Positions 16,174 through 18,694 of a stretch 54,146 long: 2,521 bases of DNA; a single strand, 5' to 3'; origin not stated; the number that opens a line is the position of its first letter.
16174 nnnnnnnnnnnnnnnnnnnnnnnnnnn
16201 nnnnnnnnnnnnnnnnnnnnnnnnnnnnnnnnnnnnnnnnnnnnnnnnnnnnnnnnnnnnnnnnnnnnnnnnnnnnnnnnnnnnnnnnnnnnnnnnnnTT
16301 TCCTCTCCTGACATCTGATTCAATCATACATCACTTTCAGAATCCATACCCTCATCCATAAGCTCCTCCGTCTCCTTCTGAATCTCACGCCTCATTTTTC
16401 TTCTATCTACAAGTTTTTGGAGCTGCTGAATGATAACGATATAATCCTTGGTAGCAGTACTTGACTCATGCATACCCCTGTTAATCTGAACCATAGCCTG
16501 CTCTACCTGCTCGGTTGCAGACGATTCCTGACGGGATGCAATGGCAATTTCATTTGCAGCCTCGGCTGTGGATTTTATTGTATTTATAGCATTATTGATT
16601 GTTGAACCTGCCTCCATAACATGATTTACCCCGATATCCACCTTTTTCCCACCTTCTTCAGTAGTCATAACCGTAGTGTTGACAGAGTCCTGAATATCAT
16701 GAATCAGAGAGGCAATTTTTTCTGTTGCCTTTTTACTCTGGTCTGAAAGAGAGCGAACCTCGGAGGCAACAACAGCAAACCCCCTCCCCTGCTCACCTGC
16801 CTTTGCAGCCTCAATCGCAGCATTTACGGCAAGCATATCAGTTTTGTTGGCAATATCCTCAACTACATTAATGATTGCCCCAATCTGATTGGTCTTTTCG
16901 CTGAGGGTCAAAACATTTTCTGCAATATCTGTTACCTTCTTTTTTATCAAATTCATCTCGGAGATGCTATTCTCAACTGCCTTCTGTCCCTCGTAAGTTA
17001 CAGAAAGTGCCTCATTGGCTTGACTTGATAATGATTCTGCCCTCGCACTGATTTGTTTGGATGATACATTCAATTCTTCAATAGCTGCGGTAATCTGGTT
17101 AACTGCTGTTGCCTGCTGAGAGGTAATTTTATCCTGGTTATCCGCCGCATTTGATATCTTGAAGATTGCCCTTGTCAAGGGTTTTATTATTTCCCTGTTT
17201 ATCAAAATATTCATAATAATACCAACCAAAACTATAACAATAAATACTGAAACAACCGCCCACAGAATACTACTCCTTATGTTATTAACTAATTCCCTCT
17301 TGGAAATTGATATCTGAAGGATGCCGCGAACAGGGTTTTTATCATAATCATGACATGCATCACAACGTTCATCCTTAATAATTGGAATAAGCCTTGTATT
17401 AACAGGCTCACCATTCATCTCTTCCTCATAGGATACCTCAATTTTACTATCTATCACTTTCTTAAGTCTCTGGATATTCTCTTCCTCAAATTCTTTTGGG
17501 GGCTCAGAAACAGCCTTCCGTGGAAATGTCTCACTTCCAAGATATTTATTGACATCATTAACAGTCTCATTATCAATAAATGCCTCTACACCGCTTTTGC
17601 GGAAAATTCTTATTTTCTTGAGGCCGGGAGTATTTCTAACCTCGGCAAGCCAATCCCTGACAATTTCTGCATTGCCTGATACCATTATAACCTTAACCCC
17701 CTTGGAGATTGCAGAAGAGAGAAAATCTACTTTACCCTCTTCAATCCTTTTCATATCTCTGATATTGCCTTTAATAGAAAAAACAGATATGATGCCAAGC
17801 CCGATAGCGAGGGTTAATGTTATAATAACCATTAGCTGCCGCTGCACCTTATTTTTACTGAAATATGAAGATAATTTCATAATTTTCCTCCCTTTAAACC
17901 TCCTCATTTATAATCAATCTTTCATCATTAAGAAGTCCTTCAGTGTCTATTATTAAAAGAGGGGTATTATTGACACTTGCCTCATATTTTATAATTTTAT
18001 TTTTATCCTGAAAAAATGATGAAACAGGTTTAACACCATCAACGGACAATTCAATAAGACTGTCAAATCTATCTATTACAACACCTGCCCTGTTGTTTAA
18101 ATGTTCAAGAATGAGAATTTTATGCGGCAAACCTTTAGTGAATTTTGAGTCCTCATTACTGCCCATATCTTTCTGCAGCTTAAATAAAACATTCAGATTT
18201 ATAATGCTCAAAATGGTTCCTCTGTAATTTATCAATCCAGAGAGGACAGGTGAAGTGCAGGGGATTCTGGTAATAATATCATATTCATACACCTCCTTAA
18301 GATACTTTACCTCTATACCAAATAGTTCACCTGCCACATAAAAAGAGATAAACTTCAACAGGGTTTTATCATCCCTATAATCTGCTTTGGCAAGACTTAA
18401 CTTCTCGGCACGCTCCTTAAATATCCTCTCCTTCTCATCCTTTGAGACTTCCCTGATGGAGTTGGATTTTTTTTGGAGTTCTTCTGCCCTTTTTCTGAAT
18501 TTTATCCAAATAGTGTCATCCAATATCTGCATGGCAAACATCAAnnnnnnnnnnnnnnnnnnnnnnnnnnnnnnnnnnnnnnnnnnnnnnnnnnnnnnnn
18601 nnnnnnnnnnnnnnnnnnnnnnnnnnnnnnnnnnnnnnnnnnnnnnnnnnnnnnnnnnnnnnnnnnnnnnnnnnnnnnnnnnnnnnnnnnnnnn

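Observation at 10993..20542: Complete Wsp-like chemosensory operon with a haem-c (CxxCH) chemoreceptor and a diguanylate cyclase output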

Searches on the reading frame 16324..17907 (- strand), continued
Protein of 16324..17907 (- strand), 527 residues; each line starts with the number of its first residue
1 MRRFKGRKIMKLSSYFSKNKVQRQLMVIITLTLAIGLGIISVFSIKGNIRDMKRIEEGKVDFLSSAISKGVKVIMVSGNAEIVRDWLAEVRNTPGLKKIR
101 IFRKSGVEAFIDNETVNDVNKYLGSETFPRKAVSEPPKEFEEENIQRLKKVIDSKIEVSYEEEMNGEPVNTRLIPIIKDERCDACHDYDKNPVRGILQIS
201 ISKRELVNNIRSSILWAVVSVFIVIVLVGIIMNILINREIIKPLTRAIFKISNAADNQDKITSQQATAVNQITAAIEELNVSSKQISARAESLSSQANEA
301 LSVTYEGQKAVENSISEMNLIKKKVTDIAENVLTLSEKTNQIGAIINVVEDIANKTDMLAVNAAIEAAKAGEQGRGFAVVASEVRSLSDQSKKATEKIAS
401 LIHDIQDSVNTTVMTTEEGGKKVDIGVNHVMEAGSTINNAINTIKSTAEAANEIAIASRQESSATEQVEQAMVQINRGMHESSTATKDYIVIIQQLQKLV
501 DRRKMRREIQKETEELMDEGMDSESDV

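Call 62: find_encoding_contigs(protein=P0008, flank=10000, max_places=1)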
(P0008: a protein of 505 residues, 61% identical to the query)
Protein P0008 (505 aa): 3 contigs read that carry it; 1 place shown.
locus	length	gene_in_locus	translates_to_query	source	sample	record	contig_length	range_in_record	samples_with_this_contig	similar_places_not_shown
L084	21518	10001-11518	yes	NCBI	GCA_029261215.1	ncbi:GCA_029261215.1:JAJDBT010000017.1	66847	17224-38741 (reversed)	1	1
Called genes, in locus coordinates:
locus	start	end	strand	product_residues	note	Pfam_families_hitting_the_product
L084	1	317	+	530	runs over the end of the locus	PF03710:GlnE, PF08335:GlnD_UR_UTase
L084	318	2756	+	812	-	PF17764:PriA_3primeBD, PF00270:DEAD, PF04851:ResIII, PF00271:Helicase_C (faint), PF18319:Zn_ribbon_PriA, PF18074:PriA_C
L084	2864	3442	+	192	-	PF00877:NLPC_P60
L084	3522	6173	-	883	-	PF00989:PAS (weak), PF08448:PAS_4, PF13188:PAS_8, PF13426:PAS_9 (weak), PF00989:PAS, PF13426:PAS_9, PF00990:GGDEF, PF00563:EAL, +2 more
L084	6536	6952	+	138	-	-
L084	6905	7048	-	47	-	-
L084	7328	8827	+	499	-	PF01739:CheR, PF07719:TPR_2 (faint), PF21033:RMD1-3 (faint), PF13424:TPR_12 (faint), PF00515:TPR_1 (faint), PF14559:TPR_19 (faint), PF13181:TPR_8 (weak), PF13414:TPR_11 (weak), +1 more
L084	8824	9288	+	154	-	PF01584:CheW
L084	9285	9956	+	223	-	PF01584:CheW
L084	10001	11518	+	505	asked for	PF21563:Mcp40H-20_sensor (faint), PF00015:MCPsignal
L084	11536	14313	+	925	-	PF01627:Hpt, PF02895:H-kinase_dim (faint), PF02518:HATPase_c, PF01584:CheW, PF00072:Response_reg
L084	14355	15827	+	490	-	PF00072:Response_reg, PF00990:GGDEF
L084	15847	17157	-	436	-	PF00890:FAD_binding_2 (weak), PF01266:DAO, PF01494:FAD_binding_3, PF01946:Thi4, PF03486:HI0933_like, PF12831:FAD_oxidored, PF13450:NAD_binding_8, PF26311:ETF-QO_FixC_C, +3 more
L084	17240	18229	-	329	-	PF01012:ETF, PF00766:ETF_alpha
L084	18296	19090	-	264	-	PF01012:ETF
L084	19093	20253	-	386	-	PF02771:Acyl-CoA_dh_N, PF02770:Acyl-CoA_dh_M, PF00441:Acyl-CoA_dh_1, PF08028:Acyl-CoA_dh_2, PF21263:Acyl-CoA-dh_C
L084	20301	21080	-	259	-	PF00378:ECH_1, PF16113:ECH_2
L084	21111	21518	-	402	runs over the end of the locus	PF02737:3HCDH_N, PF00725:3HCDH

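Call 63: find_encoding_contigs(protein=P0016, flank=10000, max_places=1)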
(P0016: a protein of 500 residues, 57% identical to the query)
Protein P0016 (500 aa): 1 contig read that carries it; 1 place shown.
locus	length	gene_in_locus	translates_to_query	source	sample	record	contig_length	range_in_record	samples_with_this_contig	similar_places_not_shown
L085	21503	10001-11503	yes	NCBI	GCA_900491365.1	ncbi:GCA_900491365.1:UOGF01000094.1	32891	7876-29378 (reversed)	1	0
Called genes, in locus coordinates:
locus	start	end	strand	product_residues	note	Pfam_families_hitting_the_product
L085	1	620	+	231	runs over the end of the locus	PF02308:MgtC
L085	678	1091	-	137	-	-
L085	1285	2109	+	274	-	PF05552:MS_channel_1st_1 (weak), PF00924:MS_channel_2nd, PF21082:MS_channel_3rd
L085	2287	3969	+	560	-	PF00072:Response_reg, PF08447:PAS_3, PF02518:HATPase_c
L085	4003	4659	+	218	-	PF00072:Response_reg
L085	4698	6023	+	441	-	PF00072:Response_reg, PF08668:HDOD (faint), PF13487:HD_5, PF01966:HD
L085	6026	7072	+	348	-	PF00962:A_deaminase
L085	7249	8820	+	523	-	PF01739:CheR, PF07719:TPR_2 (faint), PF08242:Methyltransf_12 (faint), PF13649:Methyltransf_25 (faint), PF13181:TPR_8 (faint), PF00515:TPR_1 (faint)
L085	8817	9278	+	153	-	PF01584:CheW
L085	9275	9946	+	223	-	PF01584:CheW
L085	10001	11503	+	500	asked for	PF21563:Mcp40H-20_sensor (faint), PF00015:MCPsignal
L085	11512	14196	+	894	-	PF01627:Hpt, PF02895:H-kinase_dim (faint), PF02518:HATPase_c, PF01584:CheW, PF00072:Response_reg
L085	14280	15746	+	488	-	PF00072:Response_reg, PF00990:GGDEF, PF24898:GGDEF_GdpP (weak)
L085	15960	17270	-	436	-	PF01134:GIDA, PF01266:DAO, PF01494:FAD_binding_3, PF03486:HI0933_like, PF07992:Pyr_redox_2, PF12831:FAD_oxidored, PF13450:NAD_binding_8, PF26311:ETF-QO_FixC_C, +4 more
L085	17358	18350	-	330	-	PF01012:ETF, PF00766:ETF_alpha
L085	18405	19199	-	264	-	PF01012:ETF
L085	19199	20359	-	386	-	PF02771:Acyl-CoA_dh_N, PF02770:Acyl-CoA_dh_M, PF00441:Acyl-CoA_dh_1, PF08028:Acyl-CoA_dh_2, PF21263:Acyl-CoA-dh_C (weak)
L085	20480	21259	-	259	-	PF00378:ECH_1, PF16113:ECH_2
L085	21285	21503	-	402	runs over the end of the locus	PF02737:3HCDH_N, PF00725:3HCDH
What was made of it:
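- cheB is missing from two orthologous operons (calls 62, 63), so adaptation may not be essential.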

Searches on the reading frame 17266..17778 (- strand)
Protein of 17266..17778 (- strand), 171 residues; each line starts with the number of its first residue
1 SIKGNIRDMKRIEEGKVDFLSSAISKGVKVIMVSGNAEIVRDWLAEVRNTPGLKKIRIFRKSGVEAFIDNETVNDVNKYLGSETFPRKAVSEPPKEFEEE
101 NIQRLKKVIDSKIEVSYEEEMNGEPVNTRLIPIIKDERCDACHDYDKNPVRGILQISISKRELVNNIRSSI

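Call 6: search_solved_structures(query=window:17269-17769:-, max_evalue=10, show_alignments=3)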
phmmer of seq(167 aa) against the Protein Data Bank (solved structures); distinct sequences matched with E-value up to 10: 2.
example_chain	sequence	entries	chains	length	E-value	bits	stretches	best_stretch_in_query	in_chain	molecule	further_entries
3b47_A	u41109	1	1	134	0.007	19.5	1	114-144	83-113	Methyl-accepting chemotaxis protein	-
3b42_A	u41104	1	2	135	0.011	18.9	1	69-151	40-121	Methyl-accepting chemotaxis protein, putative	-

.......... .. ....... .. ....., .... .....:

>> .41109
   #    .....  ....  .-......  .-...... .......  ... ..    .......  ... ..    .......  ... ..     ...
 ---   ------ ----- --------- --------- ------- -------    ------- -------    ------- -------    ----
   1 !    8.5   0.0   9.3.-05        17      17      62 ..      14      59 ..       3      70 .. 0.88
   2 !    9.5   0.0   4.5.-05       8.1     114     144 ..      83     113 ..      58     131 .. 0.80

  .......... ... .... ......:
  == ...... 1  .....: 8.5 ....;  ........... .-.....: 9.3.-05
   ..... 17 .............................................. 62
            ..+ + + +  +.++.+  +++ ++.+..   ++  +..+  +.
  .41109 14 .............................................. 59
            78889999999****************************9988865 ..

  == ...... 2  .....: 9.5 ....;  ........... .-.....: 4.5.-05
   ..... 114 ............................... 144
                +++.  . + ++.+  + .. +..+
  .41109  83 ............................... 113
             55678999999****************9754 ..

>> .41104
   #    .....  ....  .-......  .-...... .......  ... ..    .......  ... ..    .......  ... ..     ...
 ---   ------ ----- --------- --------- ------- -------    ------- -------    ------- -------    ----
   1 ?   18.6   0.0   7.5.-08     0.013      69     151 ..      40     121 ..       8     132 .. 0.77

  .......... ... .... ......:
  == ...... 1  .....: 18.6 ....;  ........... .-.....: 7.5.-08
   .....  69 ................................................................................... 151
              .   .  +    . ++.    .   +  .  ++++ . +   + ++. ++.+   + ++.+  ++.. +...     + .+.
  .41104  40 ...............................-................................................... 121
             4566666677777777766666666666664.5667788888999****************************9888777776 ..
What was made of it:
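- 17275..17766 (-): Periplasmic sensor domain (aa 48-211), sCache_heme / Mcp40H-20_sensor type. The only PDB sequence hits are 3B47 and 3B42 (call 6).
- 17350..17364 (-): CDACH haem-c attachment motif (Cys182, Cys185, proximal ligand His186). Aligned with CQSCH of 3B47/3B42 (call 6).
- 17683..17685 (-): Met75, the candidate distal axial haem ligand. That alignment stretch is not significant on its own (i-Evalue 17, call 6).
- The only PDB sequence hits are 3B47/3B42, with CxxCH aligned (call 6). The Met75 = Met60 equivalence rests on a low-scoring alignment stretch (i-Evalue 17, call 6) plus conservation.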

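Call 26: predict_structure(alignment_id=A2)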
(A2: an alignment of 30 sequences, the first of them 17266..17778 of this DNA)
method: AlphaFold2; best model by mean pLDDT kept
length: 171 residues; sequences in the alignment: 30
mean_pLDDT: 81.4   pTM: 0.78
mean pLDDT of the five models: 81.4, 79.9, 78.4, 69.4, 66.3
residues with pLDDT >= 90: 48; 70-90: 94; 50-70: 28; < 50: 1
segments of 3 or more residues with pLDDT < 50: none
pLDDT, mean of each block of 10 residues (from residue 1): 62 74 83 78 85 90 90 81 83 89 93 92 90 78 66 89 63 54
secondary structure, 60 per line:
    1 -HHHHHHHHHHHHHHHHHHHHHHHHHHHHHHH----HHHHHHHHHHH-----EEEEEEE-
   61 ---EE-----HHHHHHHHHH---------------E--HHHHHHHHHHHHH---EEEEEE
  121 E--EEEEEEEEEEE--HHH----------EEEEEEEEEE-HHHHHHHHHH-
elements in order: H2-32 H37-47 E53-59 H71-80 H99-111 E115-121 E124-134 E150-159 H161-170
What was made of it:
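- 17275..17766 (-): The AF2 model has pLDDT 81 (call 26).
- On sCache_heme / Mcp40H-20_sensor (PF21563; GSU0582/GSU0935 type): In the model they lie at the short helix between strands 124-134 and 150-159 (call 26).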

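Call 31: fold_search(model_id=the predicted structure, library=pdb)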
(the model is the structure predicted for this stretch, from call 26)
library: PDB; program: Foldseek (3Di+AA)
matches with E <= 10: 593; with E <= 0.001: 14
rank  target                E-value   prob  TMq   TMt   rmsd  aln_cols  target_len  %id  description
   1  3b42_A                3.9e-06  1.00  0.41  0.54  13.8       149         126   17  Periplasmic sensor domain of chemotaxis protein GSU0935 (released 2008-04-08)
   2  3b42_B                7.1e-06  1.00  0.43  0.55  13.5       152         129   18  Periplasmic sensor domain of chemotaxis protein GSU0935 (released 2008-04-08)
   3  4jgo_B                9.4e-05  1.00  0.52  0.43   6.7       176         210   15  The crystal structure of sporulation kinase d sensor domain from Bacillus subtilis subsp. (released 2013-05-15)
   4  4jgq_B                1.2e-04  1.00  0.52  0.45   6.6       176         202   15  The crystal structure of sporulation kinase D mutant sensor domain, r131a, from Bacillus subtilis subsp in co-crystall (released 2013-05-15)
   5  4jgr_B                1.3e-04  1.00  0.52  0.44   6.7       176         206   15  The crystal structure of sporulation kinase D mutant sensor domain, R131A, from Bacillus subtilis subsp at 2.4A resolu (released 2013-05-15)
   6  9a5d_A                2.2e-04  1.00  0.53  0.17   6.8       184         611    9  Integrative model of WALK-YYCH by crosslinking MS and deep learning (released 2024-09-18)
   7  4jgr_A                2.3e-04  1.00  0.52  0.45   6.4       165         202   14  The crystal structure of sporulation kinase D mutant sensor domain, R131A, from Bacillus subtilis subsp at 2.4A resolu (released 2013-05-15)
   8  4jgq_A                2.4e-04  1.00  0.53  0.45   6.4       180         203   14  The crystal structure of sporulation kinase D mutant sensor domain, r131a, from Bacillus subtilis subsp in co-crystall (released 2013-05-15)
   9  3b47                  2.4e-04  1.00  0.36  0.50  15.3       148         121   15  Periplasmic sensor domain of chemotaxis protein GSU0582 (released 2008-04-08)
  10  4jgp_B                3.5e-04  1.00  0.51  0.44   6.8       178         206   15  The crystal structure of sporulation kinase D sensor domain from Bacillus subtilis subsp in complex with pyruvate at 2 (released 2013-05-15)
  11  7dud_A                4.4e-04  1.00  0.58  0.66   7.1       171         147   11  Crystal Structure of erWalK (released 2022-01-19)
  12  4jgo_A                4.7e-04  1.00  0.53  0.46   6.4       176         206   15  The crystal structure of sporulation kinase d sensor domain from Bacillus subtilis subsp. (released 2013-05-15)
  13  4ywz_B                6.4e-04  1.00  0.55  0.63   7.6       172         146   10  Crystal structure of the extracellular receptor domain of the essential sensor kinase WalK from Staphylococcus aureus (released 2016-03-30)
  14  4ywz_A                8.6e-04  1.00  0.54  0.61   8.1       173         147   11  Crystal structure of the extracellular receptor domain of the essential sensor kinase WalK from Staphylococcus aureus (released 2016-03-30)
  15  6zj8_F                5.2e-03  0.95  0.36  0.42   9.6       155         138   15  Structure of the PAS domain from Bordetella pertussis BvgS (released 2020-11-11)
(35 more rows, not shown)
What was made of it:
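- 17275..17766 (-): Best Foldseek PDB hits are 3B42/3B47, then sCache domains of KinD and WalK (call 31).
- On sCache_heme / Mcp40H-20_sensor (PF21563; GSU0582/GSU0935 type): The best fold hits are 3B42/3B47, then sCache domains (call 31).
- The AF2 model's best fold hits are 3B42/3B47 (calls 26, 31). Sequence similarity of the sensor to the solved Geobacter domains is weak (E 0.007-0.011, 15-18% identity; calls 6, 31). The fold also resembles the cofactor-free sCache domains of KinD and WalK (call 31).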

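Call 57: search_protein_representatives(protein=window:17266-17778:-)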
Query: 171 residues. Proteins with E-value up to 0.001 (for the whole library): 334; up to 1e-10: 128; up to 1e-30: 2. The best 150 are listed.
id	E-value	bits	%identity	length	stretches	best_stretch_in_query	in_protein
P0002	1.2e-63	230.1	61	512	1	1-171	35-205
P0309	1.1e-57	210.7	87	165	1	1-122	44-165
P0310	4.7e-29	117.6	37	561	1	2-167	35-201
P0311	4.9e-27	111.0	38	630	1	6-165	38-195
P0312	1.3e-26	109.6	40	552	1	13-168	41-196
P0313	4.2e-26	108.0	38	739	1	8-159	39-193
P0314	3.5e-24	101.7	36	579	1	8-157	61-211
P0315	1.0e-23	100.2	38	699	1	14-164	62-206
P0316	5.5e-22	94.6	31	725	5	103-162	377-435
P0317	1.1e-21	93.6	40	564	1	19-160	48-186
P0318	3.0e-21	92.2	36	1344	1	11-169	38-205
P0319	2.1e-20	89.5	32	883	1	10-168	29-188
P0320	2.9e-20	89.0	36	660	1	8-167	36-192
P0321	3.2e-20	88.9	32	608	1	2-165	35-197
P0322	4.1e-20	88.5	42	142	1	1-113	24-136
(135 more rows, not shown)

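Call 60: search_protein_families(library=pfam, alignment_id=A4, max_evalue=0.001)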
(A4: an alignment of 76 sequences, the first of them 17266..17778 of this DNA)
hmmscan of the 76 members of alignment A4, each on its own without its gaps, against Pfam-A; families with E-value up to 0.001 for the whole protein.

A. member 1, window:17266-17778:- (171 aa): 1 family
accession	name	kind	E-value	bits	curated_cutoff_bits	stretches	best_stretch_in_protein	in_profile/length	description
PF21563.3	Mcp40H-20_sensor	-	1.8e-08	35.1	27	1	88-150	41-102/112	Methyl-accepting chemotaxis sensory transducer, class 40H, sensor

B. families by the number of members that match (of 76 scanned): 38 families (the first 25 are shown)
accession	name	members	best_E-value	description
PF00672.30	HAMP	69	1.7e-17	HAMP domain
PF21563.3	Mcp40H-20_sensor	50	1.4e-10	Methyl-accepting chemotaxis sensory transducer, class 40H, sensor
PF00989.32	PAS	31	1.1e-27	PAS fold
PF13426.13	PAS_9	30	5.6e-27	PAS domain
PF13188.13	PAS_8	26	1.4e-16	PAS domain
PF00015.26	MCPsignal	23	2.7e-55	Methyl-accepting chemotaxis protein (MCP) signalling domain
PF08448.16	PAS_4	22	4.4e-20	PAS fold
PF00990.26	GGDEF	19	1.8e-52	Diguanylate cyclase, GGDEF domain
PF00512.31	HisKA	13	5.9e-25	His Kinase A (phospho-acceptor) domain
PF02518.31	HATPase_c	11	3.2e-30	Histidine kinase-, DNA gyrase B-, and HSP90-like ATPase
PF08447.18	PAS_3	8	2.2e-12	PAS fold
PF24820.1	Diguanyl_cycl_sensor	7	1.7e-06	Diguanylate cyclase-like sensor domain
PF07228.17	SpoIIE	5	8.9e-50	Stage II sporulation protein E (SpoIIE)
PF11845.13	Tll0287-like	5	4.9e-06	Tll0287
PF13185.12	GAF_2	4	1.5e-21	GAF domain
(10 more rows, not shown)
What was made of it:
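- Closest known: One-component sCache_heme-HAMP-GGDEF proteins. Same: Of the 75 nearest sensor relatives, 19 carry GGDEF (call 60).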

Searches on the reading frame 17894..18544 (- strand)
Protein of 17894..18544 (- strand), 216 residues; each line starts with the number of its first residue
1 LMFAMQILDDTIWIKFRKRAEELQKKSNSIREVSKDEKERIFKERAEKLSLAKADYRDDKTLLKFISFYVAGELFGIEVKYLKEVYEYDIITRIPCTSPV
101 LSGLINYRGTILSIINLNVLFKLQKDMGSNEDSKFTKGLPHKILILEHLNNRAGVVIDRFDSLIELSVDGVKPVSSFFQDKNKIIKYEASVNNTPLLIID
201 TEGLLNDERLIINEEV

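Call 3: search_protein_families(library=pfam, proteins=[window:17894-18544:-], max_evalue=0.01)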
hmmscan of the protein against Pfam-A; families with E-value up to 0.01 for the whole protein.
window:17894-18544:- (216 aa): 1 family
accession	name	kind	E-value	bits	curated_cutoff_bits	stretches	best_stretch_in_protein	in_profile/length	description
PF01584.24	CheW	-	5.6e-21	75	23.5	1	65-208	2-137/138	CheW-like domain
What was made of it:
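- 17894..18544 (-): Second cheW-like gene (216 aa): a ~60-aa charged N-terminal extension followed by a CheW domain (aa 65-208). Pfam CheW 5.6e-21 (call 3).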

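Call 4: search_protein_families(library=ncbifam, proteins=[window:17894-18544:-], max_evalue=0.01)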
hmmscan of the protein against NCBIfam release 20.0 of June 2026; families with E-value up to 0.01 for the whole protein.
window:17894-18544:- (216 aa): 1 family
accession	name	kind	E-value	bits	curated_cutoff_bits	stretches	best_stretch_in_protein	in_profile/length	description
NF007903.0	PRK10612.1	equivalog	1.5e-12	47.5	260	1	64-211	18-157/167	chemotaxis protein CheW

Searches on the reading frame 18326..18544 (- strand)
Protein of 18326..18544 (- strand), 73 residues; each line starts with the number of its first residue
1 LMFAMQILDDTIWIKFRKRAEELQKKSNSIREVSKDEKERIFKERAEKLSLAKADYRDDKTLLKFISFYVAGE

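Call 14: search_protein_families(library=pfam, proteins=[window:18326-18544:-], max_evalue=10)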
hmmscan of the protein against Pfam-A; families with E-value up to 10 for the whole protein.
seq(73 aa): 0 families
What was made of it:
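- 17894..18544 (-): No family was found for the N-terminal 73 aa (call 14).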
